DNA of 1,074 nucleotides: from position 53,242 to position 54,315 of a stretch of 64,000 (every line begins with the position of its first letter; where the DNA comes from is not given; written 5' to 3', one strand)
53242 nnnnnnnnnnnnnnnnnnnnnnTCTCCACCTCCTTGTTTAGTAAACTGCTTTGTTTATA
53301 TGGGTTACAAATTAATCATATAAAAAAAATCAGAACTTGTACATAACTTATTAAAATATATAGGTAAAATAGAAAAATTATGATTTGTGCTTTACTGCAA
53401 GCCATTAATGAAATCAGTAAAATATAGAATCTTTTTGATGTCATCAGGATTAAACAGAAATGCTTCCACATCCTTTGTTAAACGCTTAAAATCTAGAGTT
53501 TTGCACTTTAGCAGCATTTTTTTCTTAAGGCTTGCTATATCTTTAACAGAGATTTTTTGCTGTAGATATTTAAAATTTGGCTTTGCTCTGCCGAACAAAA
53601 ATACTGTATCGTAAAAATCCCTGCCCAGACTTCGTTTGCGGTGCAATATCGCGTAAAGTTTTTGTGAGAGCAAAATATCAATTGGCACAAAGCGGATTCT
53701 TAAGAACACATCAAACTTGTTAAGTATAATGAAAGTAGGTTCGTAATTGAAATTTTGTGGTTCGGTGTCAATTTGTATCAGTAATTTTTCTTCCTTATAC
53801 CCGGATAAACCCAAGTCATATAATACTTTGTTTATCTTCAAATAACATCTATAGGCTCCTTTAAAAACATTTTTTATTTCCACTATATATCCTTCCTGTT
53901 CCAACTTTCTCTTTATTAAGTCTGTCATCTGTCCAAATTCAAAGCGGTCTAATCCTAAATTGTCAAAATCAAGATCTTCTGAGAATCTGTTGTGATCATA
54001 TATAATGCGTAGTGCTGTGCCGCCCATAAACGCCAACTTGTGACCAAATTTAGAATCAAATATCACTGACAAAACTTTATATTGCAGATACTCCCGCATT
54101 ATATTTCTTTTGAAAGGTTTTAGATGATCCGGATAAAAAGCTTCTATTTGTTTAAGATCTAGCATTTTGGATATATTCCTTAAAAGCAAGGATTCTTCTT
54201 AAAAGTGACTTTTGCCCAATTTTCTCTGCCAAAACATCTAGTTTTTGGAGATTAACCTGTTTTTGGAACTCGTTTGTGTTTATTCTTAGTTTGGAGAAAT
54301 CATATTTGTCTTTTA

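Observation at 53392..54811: AbiEi/AbiEii module with overlapping genes and a perfect palindromic operator candidate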

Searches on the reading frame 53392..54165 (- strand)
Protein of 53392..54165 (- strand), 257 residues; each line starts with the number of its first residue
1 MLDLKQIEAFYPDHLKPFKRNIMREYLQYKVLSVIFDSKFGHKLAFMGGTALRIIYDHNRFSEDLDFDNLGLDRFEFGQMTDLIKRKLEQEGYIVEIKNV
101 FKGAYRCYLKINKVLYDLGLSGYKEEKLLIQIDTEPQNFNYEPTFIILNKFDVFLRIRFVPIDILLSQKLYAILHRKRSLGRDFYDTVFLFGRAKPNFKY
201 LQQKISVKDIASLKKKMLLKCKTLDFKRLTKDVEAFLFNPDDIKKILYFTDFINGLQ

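Call 3: search_protein_families(library=pfam, proteins=[window:53392-54165:-], max_evalue=0.01)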
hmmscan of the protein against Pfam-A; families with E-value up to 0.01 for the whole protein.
window:53392-54165:- (257 aa): 1 family
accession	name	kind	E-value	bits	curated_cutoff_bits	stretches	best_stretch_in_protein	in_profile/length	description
PF08843.17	AbiEii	-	2.7e-19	70.5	22.5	1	32-202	3-179/238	Nucleotidyl transferase AbiEii toxin, Type IV TA system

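Call 4: search_protein_families(library=padloc, proteins=[window:53392-54165:-], max_evalue=0.01)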
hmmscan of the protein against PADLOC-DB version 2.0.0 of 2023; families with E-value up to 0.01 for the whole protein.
window:53392-54165:- (257 aa): 21 families
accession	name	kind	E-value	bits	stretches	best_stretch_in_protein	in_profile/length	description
PDLC02313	AbiEii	-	1.7e-94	314.1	1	1-254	1-252/254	AbiEii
PDLC02293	AbiEii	-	2e-32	110.8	1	19-244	17-253/270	AbiEii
PDLC02296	AbiEii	-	4.8e-19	66.6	1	13-96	15-98/282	AbiEii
PDLC02323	AbiEii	-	1.5e-16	58.8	1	20-246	17-239/248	AbiEii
PDLC02304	AbiEii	-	3.1e-15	54.8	1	20-210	19-211/260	AbiEii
PDLC02307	AbiEii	-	4.9e-14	50.6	1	39-217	18-170/219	AbiEii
PDLC02330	AbiEii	-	1e-12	46.2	1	24-214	7-183/219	AbiEii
PDLC02324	AbiEii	-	5e-10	37.5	1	29-212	11-176/231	AbiEii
PDLC02328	AbiEii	-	2.2e-09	35.6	1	40-194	11-145/203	AbiEii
PDLC02294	AbiEii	-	1.4e-07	29.6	1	21-192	21-187/260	AbiEii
PDLC02289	AbiEii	-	4.7e-06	24.3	1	30-67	40-77/309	AbiEii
PDLC02292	AbiEii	-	6.1e-06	24.2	1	19-73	25-75/283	AbiEii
PDLC02305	AbiEii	-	6.4e-06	23.6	1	39-232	40-232/306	AbiEii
PDLC02318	AbiEii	-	1.5e-05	22.6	1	37-247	35-231/280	AbiEii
PDLC02288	AbiEii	-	2.3e-05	21.4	0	155-205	166-218/294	AbiEii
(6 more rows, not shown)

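Call 5: search_protein_families(library=ncbifam, proteins=[window:53392-54165:-], max_evalue=0.01)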
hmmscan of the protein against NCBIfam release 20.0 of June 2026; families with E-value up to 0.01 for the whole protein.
window:53392-54165:- (257 aa): 0 families

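Call 14: search_solved_structures(query=window:53392-54165:-, max_evalue=1, show_alignments=2)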
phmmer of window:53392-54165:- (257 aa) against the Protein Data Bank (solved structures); distinct sequences matched with E-value up to 1: 4.
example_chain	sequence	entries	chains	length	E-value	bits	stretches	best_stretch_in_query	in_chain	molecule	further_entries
4o8s_A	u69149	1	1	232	0.0039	20.2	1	35-68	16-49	Putative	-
4ok0_A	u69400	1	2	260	0.0043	20.1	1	13-68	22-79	Putative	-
2g64_A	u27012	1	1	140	0.18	14.7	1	207-239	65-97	Putative 6-pyruvoyl tetrahydrobiopterin synthase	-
6ynx_q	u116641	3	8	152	0.35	13.8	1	84-155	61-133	ATPTT11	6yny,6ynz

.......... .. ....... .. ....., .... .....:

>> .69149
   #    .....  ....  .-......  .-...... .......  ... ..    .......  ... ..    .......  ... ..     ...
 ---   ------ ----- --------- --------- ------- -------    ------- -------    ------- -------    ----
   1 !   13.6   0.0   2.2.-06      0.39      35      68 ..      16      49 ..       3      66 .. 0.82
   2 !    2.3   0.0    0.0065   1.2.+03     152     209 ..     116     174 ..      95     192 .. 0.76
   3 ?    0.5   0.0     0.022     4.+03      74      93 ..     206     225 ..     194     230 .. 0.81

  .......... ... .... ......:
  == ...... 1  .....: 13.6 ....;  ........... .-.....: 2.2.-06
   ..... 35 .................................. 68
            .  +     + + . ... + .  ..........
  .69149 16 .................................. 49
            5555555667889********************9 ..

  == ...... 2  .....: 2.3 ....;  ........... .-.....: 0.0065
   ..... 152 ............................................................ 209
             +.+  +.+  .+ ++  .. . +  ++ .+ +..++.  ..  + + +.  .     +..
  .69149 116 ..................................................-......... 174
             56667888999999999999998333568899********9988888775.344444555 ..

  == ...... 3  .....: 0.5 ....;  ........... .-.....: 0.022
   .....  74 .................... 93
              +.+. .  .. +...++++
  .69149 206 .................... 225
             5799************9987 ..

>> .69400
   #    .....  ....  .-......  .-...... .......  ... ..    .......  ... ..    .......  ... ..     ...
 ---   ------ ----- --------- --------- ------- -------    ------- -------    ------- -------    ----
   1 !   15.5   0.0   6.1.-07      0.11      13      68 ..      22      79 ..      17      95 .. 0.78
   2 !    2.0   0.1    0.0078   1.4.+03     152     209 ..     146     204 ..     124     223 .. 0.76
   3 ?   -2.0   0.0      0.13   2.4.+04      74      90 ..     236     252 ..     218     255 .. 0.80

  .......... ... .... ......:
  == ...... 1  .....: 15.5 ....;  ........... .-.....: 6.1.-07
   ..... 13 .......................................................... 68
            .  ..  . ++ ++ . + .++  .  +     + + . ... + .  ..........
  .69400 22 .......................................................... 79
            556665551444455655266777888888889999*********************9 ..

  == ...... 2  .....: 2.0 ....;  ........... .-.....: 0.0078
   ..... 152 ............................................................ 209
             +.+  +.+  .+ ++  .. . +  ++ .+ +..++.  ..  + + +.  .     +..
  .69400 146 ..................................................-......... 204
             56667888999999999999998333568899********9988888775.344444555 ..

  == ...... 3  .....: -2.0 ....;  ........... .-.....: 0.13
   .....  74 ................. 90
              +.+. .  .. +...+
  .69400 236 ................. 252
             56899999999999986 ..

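Call 42: search_solved_structures(query=A2, max_evalue=1, show_alignments=3)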
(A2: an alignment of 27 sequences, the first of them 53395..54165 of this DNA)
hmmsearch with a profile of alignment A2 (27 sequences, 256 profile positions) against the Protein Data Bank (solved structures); distinct sequences matched with E-value up to 1: 3.
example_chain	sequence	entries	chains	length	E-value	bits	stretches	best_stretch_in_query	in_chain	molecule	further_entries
4o8s_A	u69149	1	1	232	9.9e-08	35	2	30-69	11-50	Putative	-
4ok0_A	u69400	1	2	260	1.2e-07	34.8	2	29-69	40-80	Putative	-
6y56_A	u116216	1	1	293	0.51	13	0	41-68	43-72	Uncharacterized protein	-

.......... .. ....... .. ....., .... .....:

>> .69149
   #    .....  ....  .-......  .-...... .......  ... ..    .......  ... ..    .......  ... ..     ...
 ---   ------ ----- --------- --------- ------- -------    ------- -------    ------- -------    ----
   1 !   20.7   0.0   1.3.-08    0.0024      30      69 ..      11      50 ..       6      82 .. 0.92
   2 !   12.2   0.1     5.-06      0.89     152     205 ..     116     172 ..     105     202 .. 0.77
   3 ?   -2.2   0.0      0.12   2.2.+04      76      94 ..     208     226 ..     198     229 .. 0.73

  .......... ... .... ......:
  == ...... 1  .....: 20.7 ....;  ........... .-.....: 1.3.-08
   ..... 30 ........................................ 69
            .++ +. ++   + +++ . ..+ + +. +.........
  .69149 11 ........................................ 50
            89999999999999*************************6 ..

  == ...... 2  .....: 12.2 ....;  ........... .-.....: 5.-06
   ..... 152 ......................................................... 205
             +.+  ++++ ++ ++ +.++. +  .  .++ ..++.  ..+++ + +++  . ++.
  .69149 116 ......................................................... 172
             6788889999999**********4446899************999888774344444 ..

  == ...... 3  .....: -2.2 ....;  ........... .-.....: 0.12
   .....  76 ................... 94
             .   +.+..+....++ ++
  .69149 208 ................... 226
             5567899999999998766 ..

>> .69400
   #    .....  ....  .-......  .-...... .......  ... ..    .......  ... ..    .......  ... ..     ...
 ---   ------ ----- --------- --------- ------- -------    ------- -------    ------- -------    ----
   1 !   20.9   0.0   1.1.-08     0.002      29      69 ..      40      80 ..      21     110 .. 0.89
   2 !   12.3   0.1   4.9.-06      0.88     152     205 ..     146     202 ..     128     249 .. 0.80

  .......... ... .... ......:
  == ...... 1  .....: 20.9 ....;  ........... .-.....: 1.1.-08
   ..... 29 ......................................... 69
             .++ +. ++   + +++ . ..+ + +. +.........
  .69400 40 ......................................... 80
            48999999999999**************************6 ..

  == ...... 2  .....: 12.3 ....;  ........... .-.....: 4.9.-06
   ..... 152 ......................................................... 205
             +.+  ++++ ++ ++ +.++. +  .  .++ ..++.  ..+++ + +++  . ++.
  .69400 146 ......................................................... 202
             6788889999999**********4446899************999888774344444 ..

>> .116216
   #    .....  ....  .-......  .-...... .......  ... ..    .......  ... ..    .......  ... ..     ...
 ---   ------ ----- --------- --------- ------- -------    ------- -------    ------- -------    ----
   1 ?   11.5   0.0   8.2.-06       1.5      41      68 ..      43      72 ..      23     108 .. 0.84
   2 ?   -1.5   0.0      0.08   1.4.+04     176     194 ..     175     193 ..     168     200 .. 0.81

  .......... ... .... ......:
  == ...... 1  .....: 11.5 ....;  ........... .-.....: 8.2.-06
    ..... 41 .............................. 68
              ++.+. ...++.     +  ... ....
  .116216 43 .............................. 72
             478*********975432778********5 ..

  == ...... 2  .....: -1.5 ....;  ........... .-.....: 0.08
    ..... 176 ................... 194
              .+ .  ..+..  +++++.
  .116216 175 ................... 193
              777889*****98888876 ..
